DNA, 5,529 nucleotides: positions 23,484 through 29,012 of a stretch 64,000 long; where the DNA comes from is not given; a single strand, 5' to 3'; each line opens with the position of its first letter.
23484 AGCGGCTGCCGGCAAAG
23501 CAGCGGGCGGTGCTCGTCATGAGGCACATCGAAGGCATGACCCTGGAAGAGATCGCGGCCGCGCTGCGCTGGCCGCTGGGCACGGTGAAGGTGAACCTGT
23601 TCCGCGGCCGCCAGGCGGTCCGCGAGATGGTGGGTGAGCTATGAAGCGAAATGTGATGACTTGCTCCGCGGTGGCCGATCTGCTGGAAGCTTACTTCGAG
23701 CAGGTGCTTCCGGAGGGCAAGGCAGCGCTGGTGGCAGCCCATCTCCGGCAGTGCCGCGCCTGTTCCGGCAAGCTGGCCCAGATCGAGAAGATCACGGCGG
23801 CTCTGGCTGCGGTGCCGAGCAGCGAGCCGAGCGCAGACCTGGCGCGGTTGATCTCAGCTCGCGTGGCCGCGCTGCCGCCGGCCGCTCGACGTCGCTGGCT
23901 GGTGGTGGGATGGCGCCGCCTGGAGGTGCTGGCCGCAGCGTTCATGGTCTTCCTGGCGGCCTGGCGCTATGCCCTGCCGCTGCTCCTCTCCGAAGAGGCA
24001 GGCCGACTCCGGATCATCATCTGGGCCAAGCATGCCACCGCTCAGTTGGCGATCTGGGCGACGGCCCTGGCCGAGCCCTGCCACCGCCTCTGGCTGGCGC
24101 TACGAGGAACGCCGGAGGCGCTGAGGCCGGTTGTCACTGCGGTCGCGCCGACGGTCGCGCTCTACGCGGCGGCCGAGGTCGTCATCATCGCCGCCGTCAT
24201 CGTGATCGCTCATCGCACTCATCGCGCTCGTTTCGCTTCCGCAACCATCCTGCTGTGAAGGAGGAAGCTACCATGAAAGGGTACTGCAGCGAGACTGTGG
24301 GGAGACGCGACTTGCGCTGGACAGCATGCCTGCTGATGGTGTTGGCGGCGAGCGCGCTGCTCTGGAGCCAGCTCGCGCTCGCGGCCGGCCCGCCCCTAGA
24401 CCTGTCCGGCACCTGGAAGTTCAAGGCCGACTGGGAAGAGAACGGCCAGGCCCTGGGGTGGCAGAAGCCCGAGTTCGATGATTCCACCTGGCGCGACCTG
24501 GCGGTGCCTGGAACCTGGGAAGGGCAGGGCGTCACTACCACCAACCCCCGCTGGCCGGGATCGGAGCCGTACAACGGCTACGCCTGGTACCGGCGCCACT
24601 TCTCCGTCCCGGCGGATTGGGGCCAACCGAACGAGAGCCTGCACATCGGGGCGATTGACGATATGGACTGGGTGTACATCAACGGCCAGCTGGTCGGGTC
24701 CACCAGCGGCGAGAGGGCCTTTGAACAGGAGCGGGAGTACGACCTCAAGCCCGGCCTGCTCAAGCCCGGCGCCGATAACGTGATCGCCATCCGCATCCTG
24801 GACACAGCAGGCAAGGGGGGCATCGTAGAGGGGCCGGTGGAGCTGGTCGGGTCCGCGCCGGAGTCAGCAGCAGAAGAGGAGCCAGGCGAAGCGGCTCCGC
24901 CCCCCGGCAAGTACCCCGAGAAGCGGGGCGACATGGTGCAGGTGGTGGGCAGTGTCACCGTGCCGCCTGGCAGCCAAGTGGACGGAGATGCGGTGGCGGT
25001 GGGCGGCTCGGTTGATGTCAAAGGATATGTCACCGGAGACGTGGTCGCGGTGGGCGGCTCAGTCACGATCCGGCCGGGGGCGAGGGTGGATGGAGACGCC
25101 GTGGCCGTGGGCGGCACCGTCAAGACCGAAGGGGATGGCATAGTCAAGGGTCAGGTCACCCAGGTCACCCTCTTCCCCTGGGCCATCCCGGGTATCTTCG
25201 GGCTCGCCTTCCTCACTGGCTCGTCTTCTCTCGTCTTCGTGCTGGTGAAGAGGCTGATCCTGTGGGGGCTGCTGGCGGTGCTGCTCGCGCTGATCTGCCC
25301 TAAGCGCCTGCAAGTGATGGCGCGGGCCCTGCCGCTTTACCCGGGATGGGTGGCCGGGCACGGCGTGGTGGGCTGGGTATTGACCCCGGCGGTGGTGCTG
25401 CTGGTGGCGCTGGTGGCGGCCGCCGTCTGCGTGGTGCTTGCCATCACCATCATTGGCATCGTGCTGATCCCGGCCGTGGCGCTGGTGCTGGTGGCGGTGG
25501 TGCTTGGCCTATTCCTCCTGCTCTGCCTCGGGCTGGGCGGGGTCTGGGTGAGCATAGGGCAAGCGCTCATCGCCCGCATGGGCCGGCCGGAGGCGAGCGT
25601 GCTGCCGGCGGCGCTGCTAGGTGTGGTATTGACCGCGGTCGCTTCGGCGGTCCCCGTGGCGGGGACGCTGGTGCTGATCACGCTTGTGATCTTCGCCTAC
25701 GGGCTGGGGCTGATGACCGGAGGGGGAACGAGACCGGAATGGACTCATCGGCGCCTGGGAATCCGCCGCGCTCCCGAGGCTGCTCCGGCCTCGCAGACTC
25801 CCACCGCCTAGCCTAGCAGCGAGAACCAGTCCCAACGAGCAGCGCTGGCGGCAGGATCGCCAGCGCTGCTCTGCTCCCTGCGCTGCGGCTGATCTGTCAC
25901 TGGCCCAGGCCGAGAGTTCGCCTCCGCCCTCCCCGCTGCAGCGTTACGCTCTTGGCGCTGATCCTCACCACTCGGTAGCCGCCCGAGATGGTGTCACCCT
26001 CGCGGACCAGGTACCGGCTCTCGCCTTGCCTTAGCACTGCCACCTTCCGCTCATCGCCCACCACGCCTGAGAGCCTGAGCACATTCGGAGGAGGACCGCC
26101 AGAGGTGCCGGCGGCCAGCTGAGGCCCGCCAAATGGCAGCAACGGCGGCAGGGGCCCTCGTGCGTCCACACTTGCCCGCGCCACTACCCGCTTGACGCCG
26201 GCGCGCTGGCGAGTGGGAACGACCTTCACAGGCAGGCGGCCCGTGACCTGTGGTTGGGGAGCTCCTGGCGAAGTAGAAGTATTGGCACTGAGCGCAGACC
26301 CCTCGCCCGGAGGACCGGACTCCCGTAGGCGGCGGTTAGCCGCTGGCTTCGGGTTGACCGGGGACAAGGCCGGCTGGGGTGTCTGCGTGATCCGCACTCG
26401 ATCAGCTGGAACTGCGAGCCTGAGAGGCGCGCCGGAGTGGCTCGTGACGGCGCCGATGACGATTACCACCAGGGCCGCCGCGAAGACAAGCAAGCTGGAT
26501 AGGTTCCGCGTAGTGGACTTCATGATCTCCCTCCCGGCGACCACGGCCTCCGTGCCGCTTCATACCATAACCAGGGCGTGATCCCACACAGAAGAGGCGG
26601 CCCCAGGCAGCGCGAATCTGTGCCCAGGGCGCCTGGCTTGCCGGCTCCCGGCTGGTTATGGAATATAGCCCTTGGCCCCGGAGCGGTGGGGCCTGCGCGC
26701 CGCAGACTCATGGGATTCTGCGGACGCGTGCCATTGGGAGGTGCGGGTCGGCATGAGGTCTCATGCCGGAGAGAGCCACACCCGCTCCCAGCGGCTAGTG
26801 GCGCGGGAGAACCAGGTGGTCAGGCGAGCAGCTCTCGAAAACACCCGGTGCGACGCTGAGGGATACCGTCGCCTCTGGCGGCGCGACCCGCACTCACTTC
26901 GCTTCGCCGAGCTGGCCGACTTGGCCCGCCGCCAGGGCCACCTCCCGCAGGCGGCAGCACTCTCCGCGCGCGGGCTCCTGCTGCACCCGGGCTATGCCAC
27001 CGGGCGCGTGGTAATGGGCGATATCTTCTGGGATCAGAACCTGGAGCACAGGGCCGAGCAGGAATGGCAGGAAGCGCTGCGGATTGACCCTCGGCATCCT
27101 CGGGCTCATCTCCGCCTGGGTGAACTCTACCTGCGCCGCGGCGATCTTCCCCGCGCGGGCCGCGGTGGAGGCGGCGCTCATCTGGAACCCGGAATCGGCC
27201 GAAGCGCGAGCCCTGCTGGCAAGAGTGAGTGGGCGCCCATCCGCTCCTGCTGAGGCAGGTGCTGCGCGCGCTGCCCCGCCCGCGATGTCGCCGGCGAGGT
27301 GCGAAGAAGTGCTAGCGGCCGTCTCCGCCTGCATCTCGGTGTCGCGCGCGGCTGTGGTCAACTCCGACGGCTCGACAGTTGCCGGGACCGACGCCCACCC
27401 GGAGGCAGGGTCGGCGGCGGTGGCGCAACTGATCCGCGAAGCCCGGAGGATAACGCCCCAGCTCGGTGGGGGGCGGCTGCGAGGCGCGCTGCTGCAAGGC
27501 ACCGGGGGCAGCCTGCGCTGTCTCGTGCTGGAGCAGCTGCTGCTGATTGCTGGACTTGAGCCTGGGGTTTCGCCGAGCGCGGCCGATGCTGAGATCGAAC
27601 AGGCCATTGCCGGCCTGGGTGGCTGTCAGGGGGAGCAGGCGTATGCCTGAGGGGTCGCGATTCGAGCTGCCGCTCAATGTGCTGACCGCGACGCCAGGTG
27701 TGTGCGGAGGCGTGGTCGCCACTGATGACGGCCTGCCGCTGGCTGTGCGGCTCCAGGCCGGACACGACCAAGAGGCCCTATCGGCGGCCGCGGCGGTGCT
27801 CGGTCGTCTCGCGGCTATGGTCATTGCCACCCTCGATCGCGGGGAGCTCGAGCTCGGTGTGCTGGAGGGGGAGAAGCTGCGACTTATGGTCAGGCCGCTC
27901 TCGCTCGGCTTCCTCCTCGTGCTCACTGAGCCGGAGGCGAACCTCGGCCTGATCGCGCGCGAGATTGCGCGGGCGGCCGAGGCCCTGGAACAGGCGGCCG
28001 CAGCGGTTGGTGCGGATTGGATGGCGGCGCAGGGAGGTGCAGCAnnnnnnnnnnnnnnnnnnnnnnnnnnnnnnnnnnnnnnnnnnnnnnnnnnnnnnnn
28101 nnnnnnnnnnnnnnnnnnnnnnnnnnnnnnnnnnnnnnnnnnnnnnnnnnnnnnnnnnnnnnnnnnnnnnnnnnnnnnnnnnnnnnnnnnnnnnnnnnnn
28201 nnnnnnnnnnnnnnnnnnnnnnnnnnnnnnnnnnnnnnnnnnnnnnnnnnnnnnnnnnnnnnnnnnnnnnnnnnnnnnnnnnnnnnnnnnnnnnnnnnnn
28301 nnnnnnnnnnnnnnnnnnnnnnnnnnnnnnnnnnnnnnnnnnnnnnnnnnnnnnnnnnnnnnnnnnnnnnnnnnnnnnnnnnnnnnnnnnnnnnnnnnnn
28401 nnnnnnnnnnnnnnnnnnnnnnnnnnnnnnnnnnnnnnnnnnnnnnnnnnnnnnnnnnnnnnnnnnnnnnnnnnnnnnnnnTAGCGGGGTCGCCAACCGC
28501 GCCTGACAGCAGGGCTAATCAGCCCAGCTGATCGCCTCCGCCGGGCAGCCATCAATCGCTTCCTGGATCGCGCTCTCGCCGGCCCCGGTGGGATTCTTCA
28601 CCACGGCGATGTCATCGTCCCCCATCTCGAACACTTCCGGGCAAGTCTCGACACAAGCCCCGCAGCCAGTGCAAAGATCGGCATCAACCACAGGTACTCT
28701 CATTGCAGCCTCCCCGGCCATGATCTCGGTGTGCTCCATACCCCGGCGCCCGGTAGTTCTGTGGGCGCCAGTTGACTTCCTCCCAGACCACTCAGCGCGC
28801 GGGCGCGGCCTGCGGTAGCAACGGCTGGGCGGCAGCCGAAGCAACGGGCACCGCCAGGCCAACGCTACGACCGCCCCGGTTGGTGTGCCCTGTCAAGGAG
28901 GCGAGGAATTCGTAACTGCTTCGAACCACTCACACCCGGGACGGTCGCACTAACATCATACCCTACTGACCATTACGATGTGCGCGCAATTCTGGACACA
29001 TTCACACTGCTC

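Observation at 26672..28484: Three tandem, translationally coupled Roadblock/LC7 (MglB-like) genes, the first fused to TPR repeats, with no partner GTPase nearby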

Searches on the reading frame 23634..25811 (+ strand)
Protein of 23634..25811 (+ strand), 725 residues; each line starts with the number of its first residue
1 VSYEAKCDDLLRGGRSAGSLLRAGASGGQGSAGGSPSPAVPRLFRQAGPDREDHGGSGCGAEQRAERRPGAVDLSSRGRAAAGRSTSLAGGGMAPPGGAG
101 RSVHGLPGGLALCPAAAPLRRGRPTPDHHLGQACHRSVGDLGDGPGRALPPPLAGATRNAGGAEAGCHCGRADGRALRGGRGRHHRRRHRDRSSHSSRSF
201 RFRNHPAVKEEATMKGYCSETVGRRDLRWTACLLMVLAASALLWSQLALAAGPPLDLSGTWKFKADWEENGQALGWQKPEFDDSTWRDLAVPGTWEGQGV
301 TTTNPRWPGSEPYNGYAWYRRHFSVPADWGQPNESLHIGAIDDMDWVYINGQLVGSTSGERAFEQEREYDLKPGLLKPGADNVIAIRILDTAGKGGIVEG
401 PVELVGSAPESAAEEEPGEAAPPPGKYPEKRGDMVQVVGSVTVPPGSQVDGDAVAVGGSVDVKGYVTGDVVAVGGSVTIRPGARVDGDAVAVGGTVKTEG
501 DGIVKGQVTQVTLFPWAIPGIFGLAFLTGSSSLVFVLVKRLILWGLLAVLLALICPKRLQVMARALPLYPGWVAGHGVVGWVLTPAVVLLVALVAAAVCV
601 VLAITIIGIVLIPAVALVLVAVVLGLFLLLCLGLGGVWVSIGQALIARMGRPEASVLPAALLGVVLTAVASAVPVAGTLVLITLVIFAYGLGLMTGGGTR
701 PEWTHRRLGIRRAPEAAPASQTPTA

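Call 5: search_protein_families(library=pfam, proteins=[window:23634-25811:+], max_evalue=1)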
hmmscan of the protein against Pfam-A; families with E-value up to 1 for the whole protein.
window:23634-25811:+ (725 aa): 3 families
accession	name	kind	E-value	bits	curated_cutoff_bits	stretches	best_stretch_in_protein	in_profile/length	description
PF02837.24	Glyco_hydro_2_N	-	1.1e-11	45.5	28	1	257-389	4-134/169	Glycosyl hydrolases family 2, sugar binding domain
PF13364.12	BetaGal_ABD2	-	2.3e-05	25.5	23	1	301-389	14-107/112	Beta-galactosidase second all-beta domain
PF22666.2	Glyco_hydro_2_N2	-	0.039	14.5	27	1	317-388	50-117/167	Glycosyl hydrolase 2 galactose-binding domain-like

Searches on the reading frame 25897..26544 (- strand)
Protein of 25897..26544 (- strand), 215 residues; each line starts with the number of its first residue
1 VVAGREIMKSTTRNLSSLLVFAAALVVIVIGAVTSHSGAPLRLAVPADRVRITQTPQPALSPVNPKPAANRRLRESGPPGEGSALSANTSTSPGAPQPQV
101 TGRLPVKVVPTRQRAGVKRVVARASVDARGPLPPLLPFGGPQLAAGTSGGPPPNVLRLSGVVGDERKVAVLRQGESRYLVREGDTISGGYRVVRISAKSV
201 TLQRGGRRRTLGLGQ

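Call 5: search_protein_families(library=pfam, proteins=[window:25897-26544:-], max_evalue=1)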
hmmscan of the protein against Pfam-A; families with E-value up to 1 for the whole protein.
window:25897-26544:- (215 aa): 5 families
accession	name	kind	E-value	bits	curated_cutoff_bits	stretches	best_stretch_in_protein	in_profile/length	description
PF11356.14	T2SSC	-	0.00015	22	27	1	156-212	80-140/141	Type II secretion system protein C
PF23893.1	Y4YQ_C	-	0.00043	20.4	27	1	181-210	23-52/53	Uncharacterised protein Y4YQ C-terminal domain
PF16537.11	T2SSB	-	0.007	16.5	28.4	1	180-208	27-55/60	Type II secretion system protein B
PF10748.14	HofP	-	0.031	14.5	24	1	157-205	37-87/132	DNA utilization proteins HofP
PF12700.13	HlyD_2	-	0.4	9.8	25.1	1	161-200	60-99/416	HlyD family secretion protein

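Call 51: search_protein_families(library=ncbifam, proteins=[window:25897-26544:-], max_evalue=0.01)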
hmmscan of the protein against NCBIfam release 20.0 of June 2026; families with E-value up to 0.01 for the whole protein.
window:25897-26544:- (215 aa): 3 families
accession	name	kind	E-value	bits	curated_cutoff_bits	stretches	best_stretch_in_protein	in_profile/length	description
NF041515.1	GspC_delta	equivalog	3.2e-05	23.8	150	1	115-213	56-163/311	type II secretion system protein GspC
TIGR03021.1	pilP_fam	equivalog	0.00039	21.4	34.65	1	155-203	68-119/119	type IV pilus biogenesis protein PilP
TIGR02500.1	type_III_yscD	equivalog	0.00056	19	86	1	181-208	381-408/413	type III secretion system inner membrane ring subunit SctD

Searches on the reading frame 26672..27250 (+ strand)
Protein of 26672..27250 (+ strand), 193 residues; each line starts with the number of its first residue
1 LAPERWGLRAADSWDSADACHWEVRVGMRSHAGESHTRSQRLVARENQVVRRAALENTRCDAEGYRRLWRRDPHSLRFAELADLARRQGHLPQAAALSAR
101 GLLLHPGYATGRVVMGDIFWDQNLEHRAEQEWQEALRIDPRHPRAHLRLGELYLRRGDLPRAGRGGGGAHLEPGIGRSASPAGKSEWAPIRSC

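Call 5: search_protein_families(library=pfam, proteins=[window:26672-27250:+], max_evalue=1)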
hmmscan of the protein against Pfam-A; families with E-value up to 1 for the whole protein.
window:26672-27250:+ (193 aa): 12 families
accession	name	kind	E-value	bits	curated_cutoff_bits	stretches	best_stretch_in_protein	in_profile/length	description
PF13432.12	TPR_16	-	2.8e-08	34.5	32.7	2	115-162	3-50/65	Tetratricopeptide repeat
PF14559.12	TPR_19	-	4.5e-07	30.5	25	1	128-162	10-44/68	Tetratricopeptide repeat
PF07719.23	TPR_2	-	2.2e-06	27.8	27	0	116-142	8-34/34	Tetratricopeptide repeat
PF13431.12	TPR_17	-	9.2e-06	26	24.4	1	132-162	2-32/34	Tetratricopeptide repeat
PF13414.12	TPR_11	-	1.1e-05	25.5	26.8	1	128-157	13-42/42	TPR repeat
PF13428.12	TPR_14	-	0.00029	21.7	23.5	1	115-152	7-44/44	Tetratricopeptide repeat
PF00515.34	TPR_1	-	0.01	16.1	27.8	0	143-162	1-20/34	Tetratricopeptide repeat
PF07721.20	TPR_4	-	0.024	15.7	27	1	143-162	1-20/26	Tetratricopeptide repeat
PF13424.12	TPR_12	-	0.027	15.1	30.1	0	120-162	14-64/77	Tetratricopeptide repeat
PF13176.12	TPR_7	-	0.027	15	27.9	0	145-162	1-18/36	Tetratricopeptide repeat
PF17874.7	TPR_MalT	-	0.07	12.8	45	1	78-142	83-155/336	MalT-like TPR region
PF13181.12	TPR_8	-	0.12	13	25.7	0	114-142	6-34/34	Tetratricopeptide repeat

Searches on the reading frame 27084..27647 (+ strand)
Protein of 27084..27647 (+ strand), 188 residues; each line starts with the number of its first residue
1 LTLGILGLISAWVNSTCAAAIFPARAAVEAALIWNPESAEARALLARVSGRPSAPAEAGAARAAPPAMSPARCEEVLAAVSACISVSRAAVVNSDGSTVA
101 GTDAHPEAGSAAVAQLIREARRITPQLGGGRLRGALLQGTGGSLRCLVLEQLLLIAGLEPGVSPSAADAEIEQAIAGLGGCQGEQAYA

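Call 5: search_protein_families(library=pfam, proteins=[window:27084-27647:+], max_evalue=1)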
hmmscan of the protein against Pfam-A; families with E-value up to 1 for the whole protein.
window:27084-27647:+ (188 aa): 1 family
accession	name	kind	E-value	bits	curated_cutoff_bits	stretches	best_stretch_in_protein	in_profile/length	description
PF03259.23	Robl_LC7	-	0.0029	17.7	23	1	76-147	5-79/91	Roadblock/LC7 domain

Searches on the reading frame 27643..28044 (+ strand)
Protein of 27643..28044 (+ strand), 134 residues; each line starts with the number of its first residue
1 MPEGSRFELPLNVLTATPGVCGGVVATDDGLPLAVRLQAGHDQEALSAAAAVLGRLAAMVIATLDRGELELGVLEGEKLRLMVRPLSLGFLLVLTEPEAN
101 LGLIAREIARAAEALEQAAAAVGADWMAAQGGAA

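Call 5: search_protein_families(library=pfam, proteins=[window:27643-28044:+], max_evalue=1)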
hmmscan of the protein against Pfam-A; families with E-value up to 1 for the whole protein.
window:27643-28044:+ (134 aa): 1 family
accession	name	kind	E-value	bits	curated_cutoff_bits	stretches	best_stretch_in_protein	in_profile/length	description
PF03259.23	Robl_LC7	-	4.4e-10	39.6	23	1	11-94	6-89/91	Roadblock/LC7 domain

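Call 32: search_solved_structures(query=window:27643-28044:+, max_evalue=10, show_alignments=1)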
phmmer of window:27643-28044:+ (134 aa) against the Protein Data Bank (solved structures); distinct sequences matched with E-value up to 10: 11.
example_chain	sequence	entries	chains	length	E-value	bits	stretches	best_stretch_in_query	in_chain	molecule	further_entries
7f8m_A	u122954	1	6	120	9e-07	32.1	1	15-115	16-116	Robl_LC7 domain-containing protein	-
9jue_D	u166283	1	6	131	0.00019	24.6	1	12-115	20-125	Roadblock/LC7 domain protein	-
7f8f_A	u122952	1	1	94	0.042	17.1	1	14-80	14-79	Robl_LC7 domain-containing protein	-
9y6s_7Q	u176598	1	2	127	0.076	16.2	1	6-64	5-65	Roadblock/LAMTOR2 domain-containing protein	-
7fj1_1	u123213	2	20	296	0.11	15.7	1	73-131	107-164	Triplex capsid protein 2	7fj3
7yh1_D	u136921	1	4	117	0.12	15.5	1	14-115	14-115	Roadblock/LC7 domain protein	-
3leq_A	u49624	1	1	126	0.15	15.3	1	20-110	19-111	uncharacterized protein cvnB5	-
7kzm_J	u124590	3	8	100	0.52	13.5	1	10-99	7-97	Dynein light chain roadblock LC7b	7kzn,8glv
9e5c_5q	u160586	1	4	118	0.63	13.3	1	9-98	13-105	Dynein light chain roadblock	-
3b89_A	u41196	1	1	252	0.7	13.1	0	15-59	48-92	16S rRNA methylase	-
3frh_A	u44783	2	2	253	0.7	13.1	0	15-59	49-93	16S rRNA methylase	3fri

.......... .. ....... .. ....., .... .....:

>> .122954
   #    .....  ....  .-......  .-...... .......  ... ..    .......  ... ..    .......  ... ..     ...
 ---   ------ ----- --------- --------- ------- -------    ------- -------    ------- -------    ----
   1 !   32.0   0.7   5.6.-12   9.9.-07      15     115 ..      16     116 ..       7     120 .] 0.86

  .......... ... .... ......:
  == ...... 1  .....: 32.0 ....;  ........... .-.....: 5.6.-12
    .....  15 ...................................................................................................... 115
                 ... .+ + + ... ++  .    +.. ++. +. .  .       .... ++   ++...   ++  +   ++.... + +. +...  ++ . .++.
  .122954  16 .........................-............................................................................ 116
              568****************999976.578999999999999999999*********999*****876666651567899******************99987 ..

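Call 51: search_protein_families(library=ncbifam, proteins=[window:27643-28044:+], max_evalue=0.01)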
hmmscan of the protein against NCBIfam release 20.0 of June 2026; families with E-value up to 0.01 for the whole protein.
window:27643-28044:+ (134 aa): 0 families

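Call 62: search_solved_structures(query=A5, max_evalue=1)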
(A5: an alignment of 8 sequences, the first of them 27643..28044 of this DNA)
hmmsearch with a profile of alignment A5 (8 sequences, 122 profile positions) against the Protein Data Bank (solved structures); distinct sequences matched with E-value up to 1: 60.
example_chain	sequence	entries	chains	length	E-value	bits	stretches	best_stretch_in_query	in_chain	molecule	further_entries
7f8m_A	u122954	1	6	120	2e-15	59.8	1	3-110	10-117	Robl_LC7 domain-containing protein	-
9jue_D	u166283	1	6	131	2.3e-14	56.4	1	4-114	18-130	Roadblock/LC7 domain protein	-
7f8f_A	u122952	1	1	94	2.3e-12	50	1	3-88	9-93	Robl_LC7 domain-containing protein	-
7yh1_D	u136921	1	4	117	4.1e-11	45.9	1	2-110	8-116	Roadblock/LC7 domain protein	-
3leq_A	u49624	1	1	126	1.2e-08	38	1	9-115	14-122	uncharacterized protein cvnB5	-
9hef_A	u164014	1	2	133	6.8e-08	35.5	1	10-109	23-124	Serine protease inhibitor Rv3364c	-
9fqr_H1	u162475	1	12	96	1e-07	35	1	2-90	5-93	Dynein light chain roadblock-type 2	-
8j07_k5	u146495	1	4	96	1.1e-07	34.9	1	2-90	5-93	Dynein light chain roadblock-type 2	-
7kzm_J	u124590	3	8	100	1.3e-06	31.4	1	2-93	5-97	Dynein light chain roadblock LC7b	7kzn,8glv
3l7h_A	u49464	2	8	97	1.8e-06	30.9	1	2-91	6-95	RE64145p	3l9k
1z09_A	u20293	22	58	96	1.9e-06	30.9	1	2-91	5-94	Dynein light chain 2A, cytoplasmic | Dynein light chain roadblock-type 1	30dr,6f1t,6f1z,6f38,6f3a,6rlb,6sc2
2e8j_A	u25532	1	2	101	2.2e-06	30.6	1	2-91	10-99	Dynein light chain 2A, cytoplasmic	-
2hz5_A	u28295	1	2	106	2.7e-06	30.4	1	2-91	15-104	Dynein light chain 2A, cytoplasmic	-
2b95_A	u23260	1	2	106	2.7e-06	30.4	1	2-91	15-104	Dynein light chain 2A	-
9dgr_k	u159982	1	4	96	3.5e-06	30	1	2-91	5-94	Dynein light chain roadblock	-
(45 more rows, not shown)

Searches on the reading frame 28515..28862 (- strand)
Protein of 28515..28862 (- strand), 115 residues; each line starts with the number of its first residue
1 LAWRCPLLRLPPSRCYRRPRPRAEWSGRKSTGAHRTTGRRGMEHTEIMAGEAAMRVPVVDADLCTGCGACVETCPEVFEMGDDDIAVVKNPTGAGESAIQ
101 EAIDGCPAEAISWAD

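Call 5: search_protein_families(library=pfam, proteins=[window:28515-28862:-], max_evalue=1)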
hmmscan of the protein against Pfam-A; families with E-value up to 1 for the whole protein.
window:28515-28862:- (115 aa): 17 families
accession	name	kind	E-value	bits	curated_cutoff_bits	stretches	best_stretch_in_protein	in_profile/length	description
PF13370.11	Fer4_13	-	1.1e-15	58.5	24.5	1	59-113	1-58/58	4Fe-4S single cluster domain of Ferredoxin I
PF13459.11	Fer4_15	-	3.3e-12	47.4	22.4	1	58-113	2-66/66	4Fe-4S single cluster domain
PF00037.32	Fer4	-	2.1e-07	30.9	21.1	1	57-75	1-19/24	4Fe-4S binding domain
PF12837.12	Fer4_6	-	2.4e-07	30.8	25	1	56-76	1-21/24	4Fe-4S binding domain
PF12797.12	Fer4_2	-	8.8e-07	28.9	24.5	1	56-76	2-22/22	4Fe-4S binding domain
PF13183.11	Fer4_8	-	1e-06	29.6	27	2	61-106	2-54/68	4Fe-4S dicluster domain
PF06902.16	Fer4_19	-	8.1e-06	26.2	24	1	60-112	11-60/64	Divergent 4Fe-4S mono-cluster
PF13237.11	Fer4_10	-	1.5e-05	25.3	25.5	1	58-87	3-30/53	4Fe-4S dicluster domain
PF12800.12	Fer4_4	-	7.7e-05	23.2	24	1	62-75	2-15/17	4Fe-4S binding domain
PF12838.12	Fer4_7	-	0.0001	23.2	27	1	52-75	26-49/52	4Fe-4S dicluster domain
PF14697.11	Fer4_21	-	0.00015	22.2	35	1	50-76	28-55/59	4Fe-4S dicluster domain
PF13187.11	Fer4_9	-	0.00016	22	27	1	52-76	34-49/52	4Fe-4S dicluster domain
PF25160.1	LdpA_Fe-S-bd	-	0.0025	18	27.6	1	53-75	17-39/49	LdpA Fe-S cluster-binding domain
PF13534.11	Fer4_17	-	0.0034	18.3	22.2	1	50-76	34-58/61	4Fe-4S dicluster domain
PF12798.12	Fer4_3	-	0.0069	17.6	27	1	64-75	1-12/15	4Fe-4S binding domain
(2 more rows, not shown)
